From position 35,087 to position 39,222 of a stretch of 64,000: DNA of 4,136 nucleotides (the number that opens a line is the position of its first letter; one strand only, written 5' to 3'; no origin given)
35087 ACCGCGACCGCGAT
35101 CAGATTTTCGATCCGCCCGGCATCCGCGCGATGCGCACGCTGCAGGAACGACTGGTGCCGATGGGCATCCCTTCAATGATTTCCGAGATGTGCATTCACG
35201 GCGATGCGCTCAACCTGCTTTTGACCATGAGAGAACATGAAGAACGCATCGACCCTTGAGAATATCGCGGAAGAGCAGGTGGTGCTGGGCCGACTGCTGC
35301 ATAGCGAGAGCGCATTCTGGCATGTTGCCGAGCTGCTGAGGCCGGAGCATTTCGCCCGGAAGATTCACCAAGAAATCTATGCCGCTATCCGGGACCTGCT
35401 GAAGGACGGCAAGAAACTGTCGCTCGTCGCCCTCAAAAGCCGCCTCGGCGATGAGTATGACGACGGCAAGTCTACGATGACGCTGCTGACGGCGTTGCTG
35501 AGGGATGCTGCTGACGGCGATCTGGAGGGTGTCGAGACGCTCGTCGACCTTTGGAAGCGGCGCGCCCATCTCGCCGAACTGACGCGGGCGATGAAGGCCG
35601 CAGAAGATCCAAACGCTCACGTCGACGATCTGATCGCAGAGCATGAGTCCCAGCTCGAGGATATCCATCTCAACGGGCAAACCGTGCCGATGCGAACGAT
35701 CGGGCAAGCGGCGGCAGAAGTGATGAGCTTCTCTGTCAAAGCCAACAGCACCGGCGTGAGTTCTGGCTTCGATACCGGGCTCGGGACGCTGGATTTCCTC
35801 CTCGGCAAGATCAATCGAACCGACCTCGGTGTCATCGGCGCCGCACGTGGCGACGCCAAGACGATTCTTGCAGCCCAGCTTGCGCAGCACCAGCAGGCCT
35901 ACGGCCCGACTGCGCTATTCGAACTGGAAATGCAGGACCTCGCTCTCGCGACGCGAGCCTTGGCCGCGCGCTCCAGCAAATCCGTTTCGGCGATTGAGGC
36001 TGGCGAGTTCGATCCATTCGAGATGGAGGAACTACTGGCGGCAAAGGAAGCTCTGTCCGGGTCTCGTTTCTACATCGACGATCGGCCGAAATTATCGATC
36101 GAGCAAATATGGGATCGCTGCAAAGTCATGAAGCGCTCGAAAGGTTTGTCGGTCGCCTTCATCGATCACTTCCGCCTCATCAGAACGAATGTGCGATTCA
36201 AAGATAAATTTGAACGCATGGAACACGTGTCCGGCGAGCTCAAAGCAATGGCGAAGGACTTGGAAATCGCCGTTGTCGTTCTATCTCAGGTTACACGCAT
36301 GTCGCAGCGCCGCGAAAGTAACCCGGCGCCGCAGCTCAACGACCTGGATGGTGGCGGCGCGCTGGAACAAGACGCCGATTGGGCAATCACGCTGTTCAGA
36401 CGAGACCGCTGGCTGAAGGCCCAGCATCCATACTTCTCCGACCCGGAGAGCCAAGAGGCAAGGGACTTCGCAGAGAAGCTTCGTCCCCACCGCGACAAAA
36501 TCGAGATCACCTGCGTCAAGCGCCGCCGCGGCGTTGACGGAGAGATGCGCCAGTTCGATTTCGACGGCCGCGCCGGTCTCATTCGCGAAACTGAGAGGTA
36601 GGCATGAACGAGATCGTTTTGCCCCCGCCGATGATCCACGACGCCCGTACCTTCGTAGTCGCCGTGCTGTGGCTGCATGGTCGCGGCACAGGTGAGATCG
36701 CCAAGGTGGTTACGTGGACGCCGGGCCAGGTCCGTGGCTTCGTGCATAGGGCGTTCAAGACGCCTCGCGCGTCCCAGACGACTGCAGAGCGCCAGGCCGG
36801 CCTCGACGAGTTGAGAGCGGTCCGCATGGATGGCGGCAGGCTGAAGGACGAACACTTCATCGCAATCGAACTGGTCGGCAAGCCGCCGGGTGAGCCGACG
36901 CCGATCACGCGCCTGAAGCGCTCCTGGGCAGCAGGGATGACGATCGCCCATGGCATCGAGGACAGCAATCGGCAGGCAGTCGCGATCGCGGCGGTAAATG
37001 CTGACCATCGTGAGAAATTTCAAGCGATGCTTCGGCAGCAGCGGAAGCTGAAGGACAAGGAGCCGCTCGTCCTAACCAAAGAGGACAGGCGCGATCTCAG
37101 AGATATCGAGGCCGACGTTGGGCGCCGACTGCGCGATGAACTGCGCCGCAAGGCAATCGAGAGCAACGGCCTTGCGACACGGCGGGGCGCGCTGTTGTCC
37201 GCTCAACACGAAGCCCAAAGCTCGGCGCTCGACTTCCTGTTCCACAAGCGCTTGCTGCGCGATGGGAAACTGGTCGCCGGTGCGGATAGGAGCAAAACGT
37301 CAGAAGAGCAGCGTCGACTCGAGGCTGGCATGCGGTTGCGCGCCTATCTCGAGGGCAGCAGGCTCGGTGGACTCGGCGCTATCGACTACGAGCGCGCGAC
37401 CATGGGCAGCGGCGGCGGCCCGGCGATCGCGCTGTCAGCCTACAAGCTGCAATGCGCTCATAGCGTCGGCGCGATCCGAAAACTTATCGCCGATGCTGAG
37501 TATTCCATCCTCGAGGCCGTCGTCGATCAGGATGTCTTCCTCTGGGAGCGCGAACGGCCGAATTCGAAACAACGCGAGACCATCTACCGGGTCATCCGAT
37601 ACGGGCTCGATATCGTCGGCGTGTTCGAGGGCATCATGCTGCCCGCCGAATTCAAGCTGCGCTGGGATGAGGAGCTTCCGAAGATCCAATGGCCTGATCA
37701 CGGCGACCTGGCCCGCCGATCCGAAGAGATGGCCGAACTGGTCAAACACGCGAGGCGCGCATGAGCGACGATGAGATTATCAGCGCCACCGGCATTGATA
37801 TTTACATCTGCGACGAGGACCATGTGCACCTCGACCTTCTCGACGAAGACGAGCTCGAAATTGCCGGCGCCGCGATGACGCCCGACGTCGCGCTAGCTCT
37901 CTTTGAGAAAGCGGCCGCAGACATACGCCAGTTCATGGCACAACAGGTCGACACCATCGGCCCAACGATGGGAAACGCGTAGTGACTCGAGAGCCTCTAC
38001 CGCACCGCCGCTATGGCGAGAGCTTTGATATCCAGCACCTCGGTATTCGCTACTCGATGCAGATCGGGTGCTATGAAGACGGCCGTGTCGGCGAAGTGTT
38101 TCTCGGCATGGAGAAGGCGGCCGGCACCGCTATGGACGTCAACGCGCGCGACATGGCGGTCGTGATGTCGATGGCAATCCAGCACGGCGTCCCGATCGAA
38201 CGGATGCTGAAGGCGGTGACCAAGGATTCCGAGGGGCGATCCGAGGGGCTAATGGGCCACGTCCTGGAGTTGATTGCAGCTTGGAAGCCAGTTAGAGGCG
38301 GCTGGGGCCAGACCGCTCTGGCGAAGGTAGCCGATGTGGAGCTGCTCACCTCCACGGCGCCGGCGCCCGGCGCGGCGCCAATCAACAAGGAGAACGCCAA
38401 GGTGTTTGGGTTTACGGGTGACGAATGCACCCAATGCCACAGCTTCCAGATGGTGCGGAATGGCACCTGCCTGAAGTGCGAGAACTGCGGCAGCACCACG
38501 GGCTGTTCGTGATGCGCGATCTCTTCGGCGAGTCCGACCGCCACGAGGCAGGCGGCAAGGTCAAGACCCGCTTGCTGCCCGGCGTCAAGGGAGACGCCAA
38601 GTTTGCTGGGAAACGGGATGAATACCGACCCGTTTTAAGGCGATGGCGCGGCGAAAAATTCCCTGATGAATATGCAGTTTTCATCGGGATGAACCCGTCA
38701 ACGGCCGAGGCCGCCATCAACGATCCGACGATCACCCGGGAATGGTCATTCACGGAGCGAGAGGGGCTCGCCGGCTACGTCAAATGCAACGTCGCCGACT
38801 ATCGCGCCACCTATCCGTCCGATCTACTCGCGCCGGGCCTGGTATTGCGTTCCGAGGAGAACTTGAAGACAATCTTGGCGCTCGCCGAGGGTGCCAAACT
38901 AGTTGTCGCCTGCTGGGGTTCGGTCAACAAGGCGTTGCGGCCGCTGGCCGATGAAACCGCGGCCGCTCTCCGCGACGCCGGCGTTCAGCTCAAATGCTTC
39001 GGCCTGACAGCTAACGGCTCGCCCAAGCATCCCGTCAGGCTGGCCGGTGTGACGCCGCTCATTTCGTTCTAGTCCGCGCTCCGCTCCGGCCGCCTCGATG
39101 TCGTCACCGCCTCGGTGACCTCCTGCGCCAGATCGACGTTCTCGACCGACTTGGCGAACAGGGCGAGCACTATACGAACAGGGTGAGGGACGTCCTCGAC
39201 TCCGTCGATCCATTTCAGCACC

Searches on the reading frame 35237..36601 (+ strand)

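Call 19: search_protein_families(library=phrogs, proteins=[window:35237-36601:+], max_evalue=0.001)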
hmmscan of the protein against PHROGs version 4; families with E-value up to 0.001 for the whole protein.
window:35237-36601:+ (454 aa): 7 families
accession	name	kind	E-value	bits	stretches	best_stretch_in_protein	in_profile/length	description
phrog_19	-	DNA, RNA and nucleotide metabolism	1.4e-63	216.8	1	5-452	156-581/621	DnaB-like replicative helicase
phrog_243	-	DNA, RNA and nucleotide metabolism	3.7e-31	109.1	1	182-452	22-268/273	DnaB-like replicative helicase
phrog_239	-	DNA, RNA and nucleotide metabolism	1.5e-22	81.4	1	109-390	279-557/801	DNA primase/helicase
phrog_11530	-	unknown function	3.1e-17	64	1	276-390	4-117/184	-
phrog_20000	-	unknown function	1.2e-08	36.1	1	9-73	28-92/132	-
phrog_5482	-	unknown function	0.00022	21.1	1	285-392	145-252/341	-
phrog_18375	-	DNA, RNA and nucleotide metabolism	0.00068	19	1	299-390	486-578/644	DNA primase/helicase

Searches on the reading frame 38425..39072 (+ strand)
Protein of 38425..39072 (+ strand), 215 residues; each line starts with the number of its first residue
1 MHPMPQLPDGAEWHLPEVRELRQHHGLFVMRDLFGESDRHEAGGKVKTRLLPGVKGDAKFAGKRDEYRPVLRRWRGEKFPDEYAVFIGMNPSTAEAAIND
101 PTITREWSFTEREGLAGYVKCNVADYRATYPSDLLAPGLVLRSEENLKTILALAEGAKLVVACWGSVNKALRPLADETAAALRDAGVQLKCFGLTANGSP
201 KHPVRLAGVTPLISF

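Call 44: search_protein_families(library=phrogs, proteins=[window:38425-39072:+], max_evalue=0.001)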
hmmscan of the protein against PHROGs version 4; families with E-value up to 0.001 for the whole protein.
window:38425-39072:+ (215 aa): 1 family
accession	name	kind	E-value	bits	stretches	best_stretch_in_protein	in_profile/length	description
phrog_3230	-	unknown function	1.5e-29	103.9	1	65-215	17-163/167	-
